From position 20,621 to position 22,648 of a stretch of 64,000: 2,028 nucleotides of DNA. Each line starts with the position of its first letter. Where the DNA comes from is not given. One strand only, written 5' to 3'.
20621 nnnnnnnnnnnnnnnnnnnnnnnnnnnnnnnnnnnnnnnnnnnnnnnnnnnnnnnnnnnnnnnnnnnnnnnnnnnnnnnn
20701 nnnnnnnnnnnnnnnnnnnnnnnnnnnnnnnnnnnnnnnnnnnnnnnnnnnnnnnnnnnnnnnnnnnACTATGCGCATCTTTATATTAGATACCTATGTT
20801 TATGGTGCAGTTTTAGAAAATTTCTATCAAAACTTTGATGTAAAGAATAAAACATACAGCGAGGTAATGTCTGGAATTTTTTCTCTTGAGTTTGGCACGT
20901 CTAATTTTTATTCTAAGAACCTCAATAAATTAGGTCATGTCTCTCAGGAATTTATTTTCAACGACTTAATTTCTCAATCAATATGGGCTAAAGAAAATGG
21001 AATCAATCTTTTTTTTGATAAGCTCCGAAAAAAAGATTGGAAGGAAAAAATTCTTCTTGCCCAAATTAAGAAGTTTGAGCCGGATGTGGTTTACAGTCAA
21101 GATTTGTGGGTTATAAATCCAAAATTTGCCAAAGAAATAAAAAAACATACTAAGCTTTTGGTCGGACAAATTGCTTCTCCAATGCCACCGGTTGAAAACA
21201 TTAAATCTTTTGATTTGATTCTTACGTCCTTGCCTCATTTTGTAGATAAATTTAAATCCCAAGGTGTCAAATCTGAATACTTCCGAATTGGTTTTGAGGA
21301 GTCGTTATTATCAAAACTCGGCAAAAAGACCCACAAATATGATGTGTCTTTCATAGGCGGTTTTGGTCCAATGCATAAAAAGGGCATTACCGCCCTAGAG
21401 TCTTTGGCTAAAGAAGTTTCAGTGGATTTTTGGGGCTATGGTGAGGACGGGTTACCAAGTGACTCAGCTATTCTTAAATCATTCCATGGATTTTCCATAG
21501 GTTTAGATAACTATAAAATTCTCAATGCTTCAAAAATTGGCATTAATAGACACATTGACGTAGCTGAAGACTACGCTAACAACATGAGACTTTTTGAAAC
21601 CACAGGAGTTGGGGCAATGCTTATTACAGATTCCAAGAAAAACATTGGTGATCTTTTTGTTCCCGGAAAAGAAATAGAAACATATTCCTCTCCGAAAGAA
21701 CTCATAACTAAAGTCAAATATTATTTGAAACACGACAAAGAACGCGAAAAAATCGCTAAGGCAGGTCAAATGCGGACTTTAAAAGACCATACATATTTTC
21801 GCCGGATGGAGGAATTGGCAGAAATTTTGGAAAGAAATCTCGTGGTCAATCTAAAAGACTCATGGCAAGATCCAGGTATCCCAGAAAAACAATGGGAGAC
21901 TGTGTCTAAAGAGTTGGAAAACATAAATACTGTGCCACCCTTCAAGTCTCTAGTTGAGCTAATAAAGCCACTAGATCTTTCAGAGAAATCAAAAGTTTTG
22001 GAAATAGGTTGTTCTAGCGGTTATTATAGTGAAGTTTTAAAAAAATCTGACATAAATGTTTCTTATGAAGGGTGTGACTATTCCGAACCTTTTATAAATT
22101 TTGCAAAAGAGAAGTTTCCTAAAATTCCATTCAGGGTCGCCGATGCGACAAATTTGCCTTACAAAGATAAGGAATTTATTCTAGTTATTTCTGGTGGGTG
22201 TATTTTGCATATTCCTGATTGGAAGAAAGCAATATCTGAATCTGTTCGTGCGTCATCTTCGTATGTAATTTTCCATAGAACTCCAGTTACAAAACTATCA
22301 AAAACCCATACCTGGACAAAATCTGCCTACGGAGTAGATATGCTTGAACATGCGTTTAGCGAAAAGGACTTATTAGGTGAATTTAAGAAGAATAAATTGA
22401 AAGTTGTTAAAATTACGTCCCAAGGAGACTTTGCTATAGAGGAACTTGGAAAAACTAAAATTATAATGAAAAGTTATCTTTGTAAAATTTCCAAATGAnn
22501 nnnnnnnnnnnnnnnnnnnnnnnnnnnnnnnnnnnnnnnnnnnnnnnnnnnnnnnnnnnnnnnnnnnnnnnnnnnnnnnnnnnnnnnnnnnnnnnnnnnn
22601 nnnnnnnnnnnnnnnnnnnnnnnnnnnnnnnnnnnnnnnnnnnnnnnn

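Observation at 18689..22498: An ABC-transporter-dependent pathway (Wzm plus Wzt with a C-terminal extension) followed by a GT-methyltransferase fusion, coexisting with a Wzx flippase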

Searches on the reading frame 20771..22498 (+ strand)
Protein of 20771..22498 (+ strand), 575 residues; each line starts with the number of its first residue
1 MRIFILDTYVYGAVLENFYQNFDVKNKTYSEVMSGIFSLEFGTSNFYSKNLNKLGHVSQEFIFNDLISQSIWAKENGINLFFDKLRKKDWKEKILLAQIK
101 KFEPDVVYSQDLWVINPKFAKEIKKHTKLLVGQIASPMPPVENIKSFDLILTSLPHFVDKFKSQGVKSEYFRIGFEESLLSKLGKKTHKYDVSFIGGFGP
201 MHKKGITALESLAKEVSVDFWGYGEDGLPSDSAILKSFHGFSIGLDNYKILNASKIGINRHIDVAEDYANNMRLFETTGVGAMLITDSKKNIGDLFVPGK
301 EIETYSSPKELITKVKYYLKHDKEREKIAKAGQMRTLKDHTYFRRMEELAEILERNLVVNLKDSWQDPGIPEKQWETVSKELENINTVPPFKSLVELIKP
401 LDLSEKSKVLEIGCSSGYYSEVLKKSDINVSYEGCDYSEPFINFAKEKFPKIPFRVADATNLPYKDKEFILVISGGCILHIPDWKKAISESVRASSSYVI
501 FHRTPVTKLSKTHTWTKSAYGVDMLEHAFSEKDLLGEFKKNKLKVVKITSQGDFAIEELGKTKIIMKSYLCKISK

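Call 3: search_protein_families(library=pfam, proteins=[window:20771-22498:+], max_evalue=0.01)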
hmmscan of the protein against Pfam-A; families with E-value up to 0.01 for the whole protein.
window:20771-22498:+ (575 aa): 6 families
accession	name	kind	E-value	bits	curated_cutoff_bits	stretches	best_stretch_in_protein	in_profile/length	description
PF13524.12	Glyco_trans_1_2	-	5.9e-30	104.5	25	1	209-350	6-143/144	Glycosyl transferase-like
PF08241.18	Methyltransf_11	-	3.9e-14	53.5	21.2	1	410-494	1-86/95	Methyltransferase domain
PF13649.12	Methyltransf_25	-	4.7e-14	53.3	27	1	409-493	1-91/97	Methyltransferase domain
PF13489.12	Methyltransf_23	-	1.2e-08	35.3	27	1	403-547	20-163/164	Methyltransferase domain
PF13847.12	Methyltransf_31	-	1.4e-08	35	27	1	404-497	2-103/145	Methyltransferase domain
PF08242.18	Methyltransf_12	-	8.6e-08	33.3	30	1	410-490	1-87/98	Methyltransferase domain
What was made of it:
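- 20771..21841 (+): GT-B glycosyltransferase domain of the fusion (residues 1-357), CgeB-like (Glyco_trans_1_2). PF13524, 5.9e-30 (call 3).
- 21971..22498 (+): Class I SAM-dependent methyltransferase domain (residues 401-575). Methyltransf_11 (3.9e-14) and Methyltransf_25 (4.7e-14) (call 3).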

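Call 11: search_solved_structures(query=window:20771-22498:+, max_evalue=0.1, show_alignments=3)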
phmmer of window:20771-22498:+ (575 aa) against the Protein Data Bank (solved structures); distinct sequences matched with E-value up to 0.1: 19.
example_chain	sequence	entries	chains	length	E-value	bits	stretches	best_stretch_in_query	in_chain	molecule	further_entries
6uak_A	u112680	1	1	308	5.4e-13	51.6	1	403-494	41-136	SAM dependent methyltransferase LahSB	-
5wp5_A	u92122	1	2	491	2.7e-07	32.8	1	390-484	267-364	Phosphomethylethanolamine N-methyltransferase 2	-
5fcd_A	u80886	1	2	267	1.7e-06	30.2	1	386-490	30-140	MccD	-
1ve3_A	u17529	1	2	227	5.6e-06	28.5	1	384-482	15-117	hypothetical protein PH0226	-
1p91_A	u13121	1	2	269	6.5e-06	28.3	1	396-472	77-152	Ribosomal RNA large subunit methyltransferase A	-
5wp4_A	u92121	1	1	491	1.4e-05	27.2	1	394-484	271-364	Phosphoethanolamine N-methyltransferase 1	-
3cc8_A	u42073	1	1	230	4.1e-05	25.6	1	404-505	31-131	Putative methyltransferase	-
7v2s_A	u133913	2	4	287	0.00023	23.1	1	384-464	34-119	Methyltranfer_dom domain-containing protein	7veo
3bus_A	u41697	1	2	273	0.00024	23.1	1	395-494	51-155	Methyltransferase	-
3l8d_A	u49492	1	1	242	0.00039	22.4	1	372-494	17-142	Methyltransferase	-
6uv6_A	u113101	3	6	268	0.00096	21.1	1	396-494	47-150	D-glucose O-methyltransferase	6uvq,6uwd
3ccf_A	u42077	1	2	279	0.0031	19.4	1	401-489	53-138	Cyclopropane-fatty-acyl-phospholipid synthase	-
4ine_A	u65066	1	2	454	0.009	17.9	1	407-494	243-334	Protein PMT-2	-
3cgg_A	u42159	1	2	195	0.016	17.1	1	406-479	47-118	SAM-dependent methyltransferase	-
8zc8_A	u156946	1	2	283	0.019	16.8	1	401-491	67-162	MitM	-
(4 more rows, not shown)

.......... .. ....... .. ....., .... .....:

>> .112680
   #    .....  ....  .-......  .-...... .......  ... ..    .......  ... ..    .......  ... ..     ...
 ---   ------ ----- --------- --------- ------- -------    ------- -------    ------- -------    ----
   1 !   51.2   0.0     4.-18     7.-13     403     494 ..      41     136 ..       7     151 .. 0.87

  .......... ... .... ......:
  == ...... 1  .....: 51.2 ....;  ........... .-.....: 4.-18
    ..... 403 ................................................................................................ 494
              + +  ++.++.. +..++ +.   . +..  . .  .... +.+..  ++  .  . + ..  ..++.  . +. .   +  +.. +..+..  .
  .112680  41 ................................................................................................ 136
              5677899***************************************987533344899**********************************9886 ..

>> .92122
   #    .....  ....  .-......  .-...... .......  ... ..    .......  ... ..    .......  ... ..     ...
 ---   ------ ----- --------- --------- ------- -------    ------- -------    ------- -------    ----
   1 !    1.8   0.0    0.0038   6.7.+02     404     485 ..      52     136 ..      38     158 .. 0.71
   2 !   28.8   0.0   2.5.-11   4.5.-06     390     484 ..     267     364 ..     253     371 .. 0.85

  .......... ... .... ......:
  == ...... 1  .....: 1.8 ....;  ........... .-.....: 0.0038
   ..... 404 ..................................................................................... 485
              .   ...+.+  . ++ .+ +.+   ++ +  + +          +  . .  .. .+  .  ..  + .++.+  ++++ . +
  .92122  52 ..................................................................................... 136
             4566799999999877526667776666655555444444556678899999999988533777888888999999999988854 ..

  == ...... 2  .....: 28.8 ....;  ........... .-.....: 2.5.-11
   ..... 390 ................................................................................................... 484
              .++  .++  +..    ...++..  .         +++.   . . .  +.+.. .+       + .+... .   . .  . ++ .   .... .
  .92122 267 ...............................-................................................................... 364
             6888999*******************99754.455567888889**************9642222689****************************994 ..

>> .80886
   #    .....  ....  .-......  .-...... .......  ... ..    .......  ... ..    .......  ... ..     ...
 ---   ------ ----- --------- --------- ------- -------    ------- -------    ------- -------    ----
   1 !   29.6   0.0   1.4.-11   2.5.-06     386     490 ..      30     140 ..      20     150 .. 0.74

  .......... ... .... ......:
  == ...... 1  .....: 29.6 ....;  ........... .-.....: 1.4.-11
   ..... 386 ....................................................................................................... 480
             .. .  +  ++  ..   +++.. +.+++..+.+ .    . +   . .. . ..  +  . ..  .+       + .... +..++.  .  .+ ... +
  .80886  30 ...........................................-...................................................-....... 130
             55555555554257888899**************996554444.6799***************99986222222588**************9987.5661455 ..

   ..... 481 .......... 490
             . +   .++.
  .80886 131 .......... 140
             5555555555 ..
